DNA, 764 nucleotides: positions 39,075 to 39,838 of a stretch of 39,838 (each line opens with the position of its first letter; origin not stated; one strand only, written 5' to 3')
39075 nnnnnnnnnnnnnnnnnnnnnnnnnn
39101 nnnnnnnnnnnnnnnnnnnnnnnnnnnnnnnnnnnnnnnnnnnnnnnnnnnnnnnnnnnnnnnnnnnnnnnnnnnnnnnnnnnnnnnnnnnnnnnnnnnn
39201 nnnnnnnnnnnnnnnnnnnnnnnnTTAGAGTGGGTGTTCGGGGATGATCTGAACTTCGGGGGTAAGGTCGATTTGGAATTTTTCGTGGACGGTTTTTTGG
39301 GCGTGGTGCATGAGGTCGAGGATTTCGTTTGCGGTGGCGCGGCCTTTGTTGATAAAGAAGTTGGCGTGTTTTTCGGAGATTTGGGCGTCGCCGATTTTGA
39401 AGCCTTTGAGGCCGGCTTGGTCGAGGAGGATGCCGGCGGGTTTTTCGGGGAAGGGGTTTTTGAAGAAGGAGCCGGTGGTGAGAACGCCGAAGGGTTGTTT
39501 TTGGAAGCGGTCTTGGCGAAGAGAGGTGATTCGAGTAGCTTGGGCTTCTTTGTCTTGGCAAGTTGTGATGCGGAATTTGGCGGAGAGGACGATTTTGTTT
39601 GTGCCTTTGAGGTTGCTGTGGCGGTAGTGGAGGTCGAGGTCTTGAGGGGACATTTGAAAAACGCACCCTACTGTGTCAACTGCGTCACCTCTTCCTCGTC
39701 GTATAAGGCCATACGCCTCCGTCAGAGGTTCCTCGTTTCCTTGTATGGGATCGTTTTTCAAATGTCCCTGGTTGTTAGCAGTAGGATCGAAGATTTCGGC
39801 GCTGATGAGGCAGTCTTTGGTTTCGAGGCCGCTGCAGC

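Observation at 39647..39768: Repeat element sits in-frame and stop-free inside the essential gene murB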

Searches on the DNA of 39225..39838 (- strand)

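Call 39: build_rna_model(alignment_id=A3)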
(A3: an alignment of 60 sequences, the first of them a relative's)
Model R1 built from alignment A3 (60 sequences, 145 columns); structure: RNAalifold consensus.
model positions 132; base pairs 21; branch points 0; effective number of sequences 18.91; information 0.59 bits per position. Calibrated on 0.2 Mb of random sequence (short: E-values are rough).
structure used (alignment columns):
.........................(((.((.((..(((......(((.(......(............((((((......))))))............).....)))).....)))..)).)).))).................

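Call 40: search_with_rna_model(model_id=R1, sources=[window, L001, L002, L003, L005, L006, L007, L008, L009, L010, L011, L012, L013, L014, L015, L017, L019, L020, L022, L023, L024, L025, L026, L027, L028, L029, L030, L031, L032, L034, L035, L036, L037, L038, L039, L040, L041, L043, L044, L045, L046, L047, L048, L049, L050, L051, L052, L053, L054, L055, L056, L057, L058, L059, L060, L061, L062, L063, L064, L065, L066, L067, L068, L069, L070, L071, L072], max_evalue=0.01, make_alignment=true)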
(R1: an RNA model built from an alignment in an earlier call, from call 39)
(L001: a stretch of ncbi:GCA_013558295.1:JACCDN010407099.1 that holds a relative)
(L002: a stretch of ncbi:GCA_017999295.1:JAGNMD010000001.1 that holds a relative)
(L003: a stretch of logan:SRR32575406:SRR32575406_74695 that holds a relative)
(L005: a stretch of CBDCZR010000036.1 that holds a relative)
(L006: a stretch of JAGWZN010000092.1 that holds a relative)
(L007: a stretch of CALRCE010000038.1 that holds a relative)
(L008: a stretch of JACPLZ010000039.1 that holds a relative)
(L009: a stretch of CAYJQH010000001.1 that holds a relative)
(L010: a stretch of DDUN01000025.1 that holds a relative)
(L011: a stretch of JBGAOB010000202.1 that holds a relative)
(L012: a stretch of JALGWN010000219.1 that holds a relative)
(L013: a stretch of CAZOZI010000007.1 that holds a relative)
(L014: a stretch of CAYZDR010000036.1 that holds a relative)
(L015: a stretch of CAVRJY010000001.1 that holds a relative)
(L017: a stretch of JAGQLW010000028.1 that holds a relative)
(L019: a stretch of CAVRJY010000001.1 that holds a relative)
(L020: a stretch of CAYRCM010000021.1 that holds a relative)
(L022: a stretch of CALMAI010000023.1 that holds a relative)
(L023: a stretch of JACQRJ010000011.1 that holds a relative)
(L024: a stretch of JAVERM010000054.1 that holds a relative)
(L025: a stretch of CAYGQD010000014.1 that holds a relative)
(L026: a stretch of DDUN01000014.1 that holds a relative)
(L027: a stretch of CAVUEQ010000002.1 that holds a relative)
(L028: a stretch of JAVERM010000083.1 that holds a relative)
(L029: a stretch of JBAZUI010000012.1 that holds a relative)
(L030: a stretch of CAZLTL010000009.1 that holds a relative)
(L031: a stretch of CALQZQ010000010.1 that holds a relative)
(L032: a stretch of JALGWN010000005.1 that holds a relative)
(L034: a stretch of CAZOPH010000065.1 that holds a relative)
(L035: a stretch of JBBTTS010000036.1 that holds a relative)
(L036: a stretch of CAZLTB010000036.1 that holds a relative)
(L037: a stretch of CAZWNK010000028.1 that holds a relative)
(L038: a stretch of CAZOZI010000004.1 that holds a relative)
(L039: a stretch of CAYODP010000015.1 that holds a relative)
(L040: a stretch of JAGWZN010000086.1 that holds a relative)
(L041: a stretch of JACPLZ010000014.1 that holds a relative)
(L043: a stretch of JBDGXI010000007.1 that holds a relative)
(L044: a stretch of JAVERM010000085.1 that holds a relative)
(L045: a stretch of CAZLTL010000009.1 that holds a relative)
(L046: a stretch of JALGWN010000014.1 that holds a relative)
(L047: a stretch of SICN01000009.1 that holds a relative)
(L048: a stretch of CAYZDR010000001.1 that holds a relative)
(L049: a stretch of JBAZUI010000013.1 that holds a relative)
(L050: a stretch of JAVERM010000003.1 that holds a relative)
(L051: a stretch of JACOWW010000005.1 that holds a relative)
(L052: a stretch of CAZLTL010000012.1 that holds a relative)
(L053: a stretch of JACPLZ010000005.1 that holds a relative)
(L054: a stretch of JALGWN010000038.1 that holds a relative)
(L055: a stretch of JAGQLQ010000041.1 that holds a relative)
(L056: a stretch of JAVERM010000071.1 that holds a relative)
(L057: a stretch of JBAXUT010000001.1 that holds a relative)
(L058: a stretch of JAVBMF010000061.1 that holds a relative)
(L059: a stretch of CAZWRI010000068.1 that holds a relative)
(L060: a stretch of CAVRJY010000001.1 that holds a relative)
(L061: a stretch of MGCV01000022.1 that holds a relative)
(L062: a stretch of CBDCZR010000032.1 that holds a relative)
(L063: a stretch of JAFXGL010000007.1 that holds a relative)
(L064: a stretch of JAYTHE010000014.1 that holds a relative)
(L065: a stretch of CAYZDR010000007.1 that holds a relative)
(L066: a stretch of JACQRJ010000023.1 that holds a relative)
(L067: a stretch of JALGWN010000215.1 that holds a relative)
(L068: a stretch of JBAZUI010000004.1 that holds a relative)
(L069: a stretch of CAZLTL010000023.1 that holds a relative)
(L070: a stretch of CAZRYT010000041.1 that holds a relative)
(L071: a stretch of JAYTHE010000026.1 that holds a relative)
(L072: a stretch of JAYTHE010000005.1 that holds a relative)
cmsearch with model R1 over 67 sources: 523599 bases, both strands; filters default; matches with E-value up to 0.01: 84.
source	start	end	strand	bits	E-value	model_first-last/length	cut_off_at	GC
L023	5002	5133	+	114.2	9.3e-30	1-132/132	no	0.49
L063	538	669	+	108.9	3.4e-28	1-132/132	no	0.45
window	25937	26068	+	108.1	5.7e-28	1-132/132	no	0.54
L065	2671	2802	-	106.1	2.1e-27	1-132/132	no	0.45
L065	2061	2192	-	104.8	5.2e-27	1-132/132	no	0.46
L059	948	1079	+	102.7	2.2e-26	1-132/132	no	0.55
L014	6758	6890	-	102.3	2.8e-26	1-132/132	no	0.42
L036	2710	2841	+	101.9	3.7e-26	1-132/132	no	0.5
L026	5843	5974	-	101.4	5.1e-26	1-132/132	no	0.52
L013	5195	5326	-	101.3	5.5e-26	1-132/132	no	0.53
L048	1737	1869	+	101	6.8e-26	1-132/132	no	0.41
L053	3756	3887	-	101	6.8e-26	1-132/132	no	0.48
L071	3330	3461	+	100.4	9.7e-26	1-132/132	no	0.42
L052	772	903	-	99.8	1.5e-25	1-132/132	no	0.43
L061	909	1040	+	99.2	2.2e-25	1-132/132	no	0.52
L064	5317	5448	-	97.1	8.9e-25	1-132/132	no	0.48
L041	2378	2509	+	97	1e-24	1-132/132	no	0.39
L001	5286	5417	-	96.7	1.2e-24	1-132/132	no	0.49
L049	1500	1630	+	95.1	3.4e-24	1-132/132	no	0.4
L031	416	547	+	94.7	4.5e-24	1-132/132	no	0.52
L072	4736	4867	+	94.7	4.6e-24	1-132/132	no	0.47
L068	3365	3496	+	94.3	6.1e-24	1-132/132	no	0.44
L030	2330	2461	+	93.1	1.4e-23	1-132/132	no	0.49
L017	6010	6141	+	92.8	1.7e-23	1-132/132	no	0.35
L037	5725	5859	+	92.6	1.9e-23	1-132/132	no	0.56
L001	4353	4484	-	92.3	2.3e-23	1-132/132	no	0.55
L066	1323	1454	-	92.3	2.3e-23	1-132/132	no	0.47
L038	634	765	+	91.8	3.1e-23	1-132/132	no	0.46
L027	2341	2472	-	91.4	4.2e-23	1-132/132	no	0.46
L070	1299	1430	+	90.4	8.4e-23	1-132/132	no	0.47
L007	3984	4115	+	89.7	1.3e-22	1-132/132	no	0.58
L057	2163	2294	-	89.3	1.7e-22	1-132/132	no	0.61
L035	376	507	-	89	2.1e-22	1-132/132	no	0.48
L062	4411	4543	+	88.5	2.8e-22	1-132/132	no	0.59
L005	772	904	-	88.5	2.9e-22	1-132/132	no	0.59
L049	2871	3001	+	88.3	3.3e-22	1-132/132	no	0.36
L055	4353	4484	-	87.4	6.1e-22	1-132/132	no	0.39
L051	4041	4172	-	85.9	1.7e-21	1-132/132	no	0.62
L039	148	279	+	85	3e-21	1-132/132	no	0.45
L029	4597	4727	+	85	3.1e-21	1-132/132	no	0.42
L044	1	132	+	84.9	3.3e-21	1-132/132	no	0.44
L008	7312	7443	-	84.8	3.6e-21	1-132/132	no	0.5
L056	3676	3807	-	83.5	8.4e-21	1-132/132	no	0.48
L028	529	660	+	83.3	9.6e-21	1-132/132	no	0.45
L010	1500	1632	-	82.7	1.4e-20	1-132/132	no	0.45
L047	4423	4556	-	82.5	1.6e-20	1-132/132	no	0.43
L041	539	672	+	80.9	4.7e-20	1-132/132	no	0.36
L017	2471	2602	+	80.7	5.6e-20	1-132/132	no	0.38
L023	3135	3266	+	80.2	7.7e-20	1-132/132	no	0.45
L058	7059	7190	-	79.2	1.5e-19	1-132/132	no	0.59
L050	6386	6517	+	78.7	2e-19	1-132/132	no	0.48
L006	3912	4019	+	77.7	4.1e-19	1-109/132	3'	0.57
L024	4337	4463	+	77.5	4.5e-19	1-127/132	3'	0.43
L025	5123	5255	+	76.5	9.2e-19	1-132/132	no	0.54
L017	7436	7568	+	75.6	1.6e-18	1-132/132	no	0.44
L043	363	496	-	74.2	4.3e-18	1-132/132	no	0.58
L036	724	854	-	73.5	7e-18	1-132/132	no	0.52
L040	3812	3942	-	73.4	7.1e-18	1-132/132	no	0.56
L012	3693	3824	-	72.9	1e-17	1-132/132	no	0.61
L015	7187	7320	-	72.3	1.6e-17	1-132/132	no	0.57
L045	1456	1577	+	72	1.9e-17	1-132/132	no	0.46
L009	7185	7315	+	71.6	2.4e-17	1-132/132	no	0.37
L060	5468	5601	+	71.5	2.6e-17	1-132/132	no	0.55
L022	3947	4079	-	71.3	2.9e-17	1-132/132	no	0.44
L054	5951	6082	+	67.6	3.7e-16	1-132/132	no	0.61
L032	1411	1542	+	66.3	8.6e-16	1-132/132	no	0.64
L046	3550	3681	+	65.3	1.6e-15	1-132/132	no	0.61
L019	2736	2869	-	64.9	2.2e-15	1-132/132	no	0.51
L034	4774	4907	-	63.8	4.5e-15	1-132/132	no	0.47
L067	142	273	+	63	8e-15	1-132/132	no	0.61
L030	7587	7718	+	60.2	5e-14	1-132/132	no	0.6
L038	2075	2205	+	59.6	7.9e-14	1-132/132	no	0.47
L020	1268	1402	+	58.4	1.7e-13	1-132/132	no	0.67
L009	7323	7450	-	56.3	7e-13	1-132/132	no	0.52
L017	7225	7355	+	52.1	1.2e-11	1-132/132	no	0.37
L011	830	915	-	49.6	6.2e-11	24-108/132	no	0.69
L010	6239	6370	-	48.3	1.5e-10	1-132/132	no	0.54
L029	6609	6740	+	48.2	1.6e-10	1-132/132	no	0.46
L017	3294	3430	+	30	3.2e-05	1-132/132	no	0.43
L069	6714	6846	+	28.9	6.8e-05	1-132/132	no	0.47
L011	724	773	-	25.9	0.0005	43-92/132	no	0.64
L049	7799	7916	-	23.7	0.0022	1-132/132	no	0.56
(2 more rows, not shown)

Alignment A4: 84 matches aligned to the model, 176 columns, each read 5' to 3' on its own strand. Consensus structure (alignment columns), stored with it:
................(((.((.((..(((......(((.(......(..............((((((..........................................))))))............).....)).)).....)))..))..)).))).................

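Call 81: search_rna_families(source=window, start=39600, end=39838, threshold=evalue, max_evalue=1)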
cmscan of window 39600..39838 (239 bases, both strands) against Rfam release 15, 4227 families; matches with E-value up to 1: 1.
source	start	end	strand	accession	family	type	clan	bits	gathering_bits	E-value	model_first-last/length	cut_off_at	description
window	39803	39838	-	RF01850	beta_tmRNA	Gene;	CL00001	9.7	84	0.36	275-331/331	5'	Betaproteobacteria transfer-messenger RNA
